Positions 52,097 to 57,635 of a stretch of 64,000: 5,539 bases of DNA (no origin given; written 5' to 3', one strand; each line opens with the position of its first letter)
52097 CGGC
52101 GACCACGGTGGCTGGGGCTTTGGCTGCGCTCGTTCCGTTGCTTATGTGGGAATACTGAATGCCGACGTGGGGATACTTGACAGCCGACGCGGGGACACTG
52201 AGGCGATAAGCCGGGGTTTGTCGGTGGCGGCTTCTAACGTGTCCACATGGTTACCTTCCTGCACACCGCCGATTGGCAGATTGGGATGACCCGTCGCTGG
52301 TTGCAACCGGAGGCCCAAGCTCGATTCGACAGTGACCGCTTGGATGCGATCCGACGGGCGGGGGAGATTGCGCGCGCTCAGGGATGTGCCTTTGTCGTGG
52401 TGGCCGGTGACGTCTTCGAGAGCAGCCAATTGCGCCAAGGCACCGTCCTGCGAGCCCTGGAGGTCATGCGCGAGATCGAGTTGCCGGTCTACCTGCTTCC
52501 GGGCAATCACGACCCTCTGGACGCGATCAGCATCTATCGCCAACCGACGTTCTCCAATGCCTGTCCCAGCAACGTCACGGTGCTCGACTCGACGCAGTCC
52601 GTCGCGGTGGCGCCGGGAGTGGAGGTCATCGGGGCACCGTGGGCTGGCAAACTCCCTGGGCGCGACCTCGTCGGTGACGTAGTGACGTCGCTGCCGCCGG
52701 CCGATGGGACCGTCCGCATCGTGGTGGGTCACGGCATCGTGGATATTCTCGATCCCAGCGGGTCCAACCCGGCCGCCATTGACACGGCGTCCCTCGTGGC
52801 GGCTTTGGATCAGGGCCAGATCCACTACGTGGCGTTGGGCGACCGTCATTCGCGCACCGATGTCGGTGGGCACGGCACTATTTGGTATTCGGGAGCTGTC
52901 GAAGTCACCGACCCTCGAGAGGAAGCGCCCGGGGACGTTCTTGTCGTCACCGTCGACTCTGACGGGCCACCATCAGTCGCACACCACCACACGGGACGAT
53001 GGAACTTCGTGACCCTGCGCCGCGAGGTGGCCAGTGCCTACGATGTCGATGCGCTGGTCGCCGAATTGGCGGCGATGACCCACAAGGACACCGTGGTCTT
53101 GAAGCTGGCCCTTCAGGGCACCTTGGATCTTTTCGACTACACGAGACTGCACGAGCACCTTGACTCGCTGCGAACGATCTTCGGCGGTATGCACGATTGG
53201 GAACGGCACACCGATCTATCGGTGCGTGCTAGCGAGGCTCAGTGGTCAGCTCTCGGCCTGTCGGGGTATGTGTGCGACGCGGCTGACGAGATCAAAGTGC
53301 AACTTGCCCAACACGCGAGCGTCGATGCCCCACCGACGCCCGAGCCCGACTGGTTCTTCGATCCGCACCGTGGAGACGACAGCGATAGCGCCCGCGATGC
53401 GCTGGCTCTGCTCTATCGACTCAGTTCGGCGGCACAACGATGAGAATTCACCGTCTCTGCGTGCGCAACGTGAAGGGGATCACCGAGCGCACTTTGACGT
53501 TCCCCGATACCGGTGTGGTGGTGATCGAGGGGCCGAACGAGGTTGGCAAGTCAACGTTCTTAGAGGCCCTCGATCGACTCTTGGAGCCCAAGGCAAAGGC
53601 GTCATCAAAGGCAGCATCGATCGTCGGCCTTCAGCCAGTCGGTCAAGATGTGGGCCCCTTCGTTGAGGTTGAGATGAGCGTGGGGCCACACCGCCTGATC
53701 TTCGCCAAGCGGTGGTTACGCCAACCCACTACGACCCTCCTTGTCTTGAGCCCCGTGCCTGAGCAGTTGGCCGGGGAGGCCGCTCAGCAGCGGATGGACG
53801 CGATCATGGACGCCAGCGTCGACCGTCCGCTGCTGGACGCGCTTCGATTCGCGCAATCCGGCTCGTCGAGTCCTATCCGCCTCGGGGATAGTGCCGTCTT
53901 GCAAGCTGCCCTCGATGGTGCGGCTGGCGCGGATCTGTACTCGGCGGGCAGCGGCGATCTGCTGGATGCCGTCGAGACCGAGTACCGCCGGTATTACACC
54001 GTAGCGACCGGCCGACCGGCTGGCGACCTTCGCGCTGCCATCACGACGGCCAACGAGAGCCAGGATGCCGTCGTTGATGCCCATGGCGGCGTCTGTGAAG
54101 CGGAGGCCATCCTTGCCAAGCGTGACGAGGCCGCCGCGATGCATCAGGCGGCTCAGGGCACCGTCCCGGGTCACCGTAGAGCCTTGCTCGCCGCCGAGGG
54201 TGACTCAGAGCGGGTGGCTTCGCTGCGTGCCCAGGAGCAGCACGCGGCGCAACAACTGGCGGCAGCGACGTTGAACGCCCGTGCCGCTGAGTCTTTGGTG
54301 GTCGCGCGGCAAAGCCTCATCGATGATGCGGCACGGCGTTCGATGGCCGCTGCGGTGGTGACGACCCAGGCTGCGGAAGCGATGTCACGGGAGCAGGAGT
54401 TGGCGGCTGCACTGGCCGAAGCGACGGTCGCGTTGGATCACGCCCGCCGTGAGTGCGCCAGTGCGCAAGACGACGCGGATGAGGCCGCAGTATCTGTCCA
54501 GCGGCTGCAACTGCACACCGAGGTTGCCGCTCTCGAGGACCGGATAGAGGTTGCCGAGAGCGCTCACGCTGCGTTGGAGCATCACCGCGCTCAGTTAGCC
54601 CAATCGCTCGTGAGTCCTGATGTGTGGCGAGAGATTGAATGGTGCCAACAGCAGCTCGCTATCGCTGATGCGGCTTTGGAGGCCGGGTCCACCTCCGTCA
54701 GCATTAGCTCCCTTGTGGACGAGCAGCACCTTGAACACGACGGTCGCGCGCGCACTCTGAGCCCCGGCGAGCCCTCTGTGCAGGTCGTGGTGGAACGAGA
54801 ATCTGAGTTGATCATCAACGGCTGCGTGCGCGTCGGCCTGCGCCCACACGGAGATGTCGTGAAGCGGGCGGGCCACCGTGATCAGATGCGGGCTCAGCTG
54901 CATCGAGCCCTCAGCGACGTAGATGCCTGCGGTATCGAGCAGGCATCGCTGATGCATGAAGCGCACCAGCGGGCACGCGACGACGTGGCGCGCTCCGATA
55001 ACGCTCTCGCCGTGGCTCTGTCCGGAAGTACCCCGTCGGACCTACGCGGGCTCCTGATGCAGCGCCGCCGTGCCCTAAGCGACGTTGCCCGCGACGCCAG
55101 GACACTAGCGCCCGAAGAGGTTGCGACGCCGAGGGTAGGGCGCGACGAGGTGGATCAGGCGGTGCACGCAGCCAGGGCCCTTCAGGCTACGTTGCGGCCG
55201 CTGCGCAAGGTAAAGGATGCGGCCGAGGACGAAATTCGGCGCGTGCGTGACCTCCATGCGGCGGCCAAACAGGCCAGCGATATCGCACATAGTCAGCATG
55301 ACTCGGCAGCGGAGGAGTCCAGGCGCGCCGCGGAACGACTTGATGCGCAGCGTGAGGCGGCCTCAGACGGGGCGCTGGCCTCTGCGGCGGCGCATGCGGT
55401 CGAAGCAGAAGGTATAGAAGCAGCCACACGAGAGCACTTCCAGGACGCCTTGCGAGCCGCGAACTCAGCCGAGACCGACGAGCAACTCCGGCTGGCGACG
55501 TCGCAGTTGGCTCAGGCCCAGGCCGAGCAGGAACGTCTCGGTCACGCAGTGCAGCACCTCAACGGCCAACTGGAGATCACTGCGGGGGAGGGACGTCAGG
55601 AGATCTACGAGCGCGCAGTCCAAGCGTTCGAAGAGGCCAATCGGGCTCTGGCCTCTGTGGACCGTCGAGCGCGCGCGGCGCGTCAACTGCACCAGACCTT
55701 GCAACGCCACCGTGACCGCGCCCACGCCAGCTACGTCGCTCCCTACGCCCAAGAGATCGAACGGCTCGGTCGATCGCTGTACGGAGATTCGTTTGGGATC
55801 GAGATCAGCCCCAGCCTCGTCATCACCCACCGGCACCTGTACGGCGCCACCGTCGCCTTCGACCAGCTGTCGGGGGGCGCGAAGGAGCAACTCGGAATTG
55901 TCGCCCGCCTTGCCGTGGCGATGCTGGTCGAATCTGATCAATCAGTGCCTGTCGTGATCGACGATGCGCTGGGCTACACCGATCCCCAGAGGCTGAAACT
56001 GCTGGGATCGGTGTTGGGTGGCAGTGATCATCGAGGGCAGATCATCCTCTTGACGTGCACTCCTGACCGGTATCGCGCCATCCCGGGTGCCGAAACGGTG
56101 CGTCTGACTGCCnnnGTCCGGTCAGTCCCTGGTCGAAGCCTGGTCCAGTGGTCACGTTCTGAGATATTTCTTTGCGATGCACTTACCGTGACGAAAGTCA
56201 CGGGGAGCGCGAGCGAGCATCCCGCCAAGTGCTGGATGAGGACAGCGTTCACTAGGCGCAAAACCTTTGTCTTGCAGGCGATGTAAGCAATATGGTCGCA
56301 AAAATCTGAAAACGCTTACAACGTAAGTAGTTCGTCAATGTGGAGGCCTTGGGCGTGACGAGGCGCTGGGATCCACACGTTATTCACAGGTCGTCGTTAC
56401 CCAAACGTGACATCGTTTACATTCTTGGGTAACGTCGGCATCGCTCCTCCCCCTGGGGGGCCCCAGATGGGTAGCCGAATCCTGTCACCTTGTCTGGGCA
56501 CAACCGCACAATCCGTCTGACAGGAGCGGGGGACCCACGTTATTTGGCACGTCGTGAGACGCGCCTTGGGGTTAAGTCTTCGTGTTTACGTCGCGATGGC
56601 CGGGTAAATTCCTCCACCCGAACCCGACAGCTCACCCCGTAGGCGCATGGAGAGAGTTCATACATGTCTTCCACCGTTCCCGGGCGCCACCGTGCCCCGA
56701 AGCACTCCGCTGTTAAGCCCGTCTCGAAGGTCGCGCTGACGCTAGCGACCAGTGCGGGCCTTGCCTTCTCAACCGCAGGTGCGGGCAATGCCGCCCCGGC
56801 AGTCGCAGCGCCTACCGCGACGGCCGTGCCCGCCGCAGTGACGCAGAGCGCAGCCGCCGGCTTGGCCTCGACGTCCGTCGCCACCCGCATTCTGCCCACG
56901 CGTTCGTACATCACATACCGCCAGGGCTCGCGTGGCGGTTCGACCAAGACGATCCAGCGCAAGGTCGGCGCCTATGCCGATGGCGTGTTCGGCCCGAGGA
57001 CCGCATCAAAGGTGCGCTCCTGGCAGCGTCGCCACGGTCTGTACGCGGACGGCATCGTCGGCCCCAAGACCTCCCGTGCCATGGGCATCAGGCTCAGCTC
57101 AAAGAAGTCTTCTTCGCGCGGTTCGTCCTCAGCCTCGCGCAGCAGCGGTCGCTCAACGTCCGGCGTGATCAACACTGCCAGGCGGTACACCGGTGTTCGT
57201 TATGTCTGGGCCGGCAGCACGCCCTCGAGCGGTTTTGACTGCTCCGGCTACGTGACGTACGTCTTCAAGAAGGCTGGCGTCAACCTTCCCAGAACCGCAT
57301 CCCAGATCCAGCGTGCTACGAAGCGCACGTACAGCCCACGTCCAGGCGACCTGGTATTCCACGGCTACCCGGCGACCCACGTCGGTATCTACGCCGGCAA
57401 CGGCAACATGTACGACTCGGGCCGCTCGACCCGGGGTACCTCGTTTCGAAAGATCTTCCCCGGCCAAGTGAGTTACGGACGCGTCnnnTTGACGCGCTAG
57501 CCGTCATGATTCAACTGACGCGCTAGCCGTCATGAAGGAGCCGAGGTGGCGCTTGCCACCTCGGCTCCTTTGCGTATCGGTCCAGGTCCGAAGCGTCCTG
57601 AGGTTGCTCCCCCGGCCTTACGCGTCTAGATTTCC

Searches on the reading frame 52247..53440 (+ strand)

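Call 93: search_protein_families(library=pfam, proteins=[window:52247-53440:+], max_evalue=0.001)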
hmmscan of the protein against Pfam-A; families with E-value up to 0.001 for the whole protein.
window:52247-53440:+ (398 aa): 1 family
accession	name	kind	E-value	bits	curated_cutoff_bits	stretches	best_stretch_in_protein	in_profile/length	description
PF00149.33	Metallophos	-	7.9e-09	36.7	21.5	1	3-166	2-159/191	Calcineurin-like phosphoesterase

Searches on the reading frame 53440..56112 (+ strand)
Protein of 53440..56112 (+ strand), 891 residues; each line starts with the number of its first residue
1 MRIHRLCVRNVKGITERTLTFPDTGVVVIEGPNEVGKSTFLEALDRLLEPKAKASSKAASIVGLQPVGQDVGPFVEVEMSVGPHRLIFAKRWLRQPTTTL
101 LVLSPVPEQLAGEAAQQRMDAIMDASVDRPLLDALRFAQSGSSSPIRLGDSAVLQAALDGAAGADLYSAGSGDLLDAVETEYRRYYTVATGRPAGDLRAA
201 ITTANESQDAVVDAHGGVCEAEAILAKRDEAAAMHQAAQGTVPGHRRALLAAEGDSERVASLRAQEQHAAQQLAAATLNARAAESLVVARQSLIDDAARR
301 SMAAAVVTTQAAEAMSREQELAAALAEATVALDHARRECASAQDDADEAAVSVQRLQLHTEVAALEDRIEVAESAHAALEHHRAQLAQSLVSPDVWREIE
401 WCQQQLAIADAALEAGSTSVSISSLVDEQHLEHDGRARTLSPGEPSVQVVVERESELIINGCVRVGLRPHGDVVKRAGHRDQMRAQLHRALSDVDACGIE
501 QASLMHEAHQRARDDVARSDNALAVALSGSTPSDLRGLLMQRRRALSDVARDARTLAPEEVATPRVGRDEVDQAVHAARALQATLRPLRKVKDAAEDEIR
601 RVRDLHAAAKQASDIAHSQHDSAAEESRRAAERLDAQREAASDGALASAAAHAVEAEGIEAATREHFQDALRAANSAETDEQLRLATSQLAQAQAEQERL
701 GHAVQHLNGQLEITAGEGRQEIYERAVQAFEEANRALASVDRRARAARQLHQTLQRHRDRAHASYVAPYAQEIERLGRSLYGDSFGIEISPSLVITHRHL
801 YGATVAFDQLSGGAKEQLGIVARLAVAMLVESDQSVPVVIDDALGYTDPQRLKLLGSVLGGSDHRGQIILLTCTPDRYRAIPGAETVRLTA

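Call 93: search_protein_families(library=pfam, proteins=[window:53440-56112:+], max_evalue=0.001)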
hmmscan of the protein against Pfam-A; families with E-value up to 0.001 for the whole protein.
window:53440-56112:+ (891 aa): 5 families
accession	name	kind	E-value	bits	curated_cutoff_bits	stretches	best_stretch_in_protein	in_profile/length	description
PF13514.12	AAA_27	-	7.4e-07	29.4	22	1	1-48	1-50/206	AAA domain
PF02463.25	SMC_N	-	1.5e-06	28.3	40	0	3-49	2-49/220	RecF/RecN/SMC N terminal domain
PF13476.12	AAA_23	-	1.7e-06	29.3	27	1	8-52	4-47/201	AAA domain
PF13175.12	AAA_15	-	2.8e-06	27.6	32.1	1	1-55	1-54/374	AAA ATPase domain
PF13555.12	AAA_29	-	4.2e-06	26.8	27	1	5-59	3-57/61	P-loop containing region of AAA domain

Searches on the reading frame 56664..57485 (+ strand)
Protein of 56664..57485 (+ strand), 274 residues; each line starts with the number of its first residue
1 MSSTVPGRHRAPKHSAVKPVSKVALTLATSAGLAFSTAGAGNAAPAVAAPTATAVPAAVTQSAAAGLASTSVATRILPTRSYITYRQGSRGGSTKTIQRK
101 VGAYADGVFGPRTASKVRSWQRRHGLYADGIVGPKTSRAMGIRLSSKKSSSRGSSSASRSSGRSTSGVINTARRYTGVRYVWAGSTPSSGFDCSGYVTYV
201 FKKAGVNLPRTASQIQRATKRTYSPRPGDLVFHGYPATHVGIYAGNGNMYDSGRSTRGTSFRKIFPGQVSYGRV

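Call 93: search_protein_families(library=pfam, proteins=[window:56664-57485:+], max_evalue=0.001)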
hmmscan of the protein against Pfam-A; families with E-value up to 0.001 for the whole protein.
window:56664-57485:+ (274 aa): 3 families
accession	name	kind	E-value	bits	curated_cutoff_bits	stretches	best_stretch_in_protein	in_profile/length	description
PF00877.26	NLPC_P60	-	5.5e-21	75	23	1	177-255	1-82/105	NlpC/P60 family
PF01471.23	PG_binding_1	-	5.5e-11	42.9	23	1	105-140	22-57/57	Putative peptidoglycan binding domain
PF09374.15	PG_binding_3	-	4.9e-05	23.9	24.6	0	125-148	11-39/76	Predicted Peptidoglycan domain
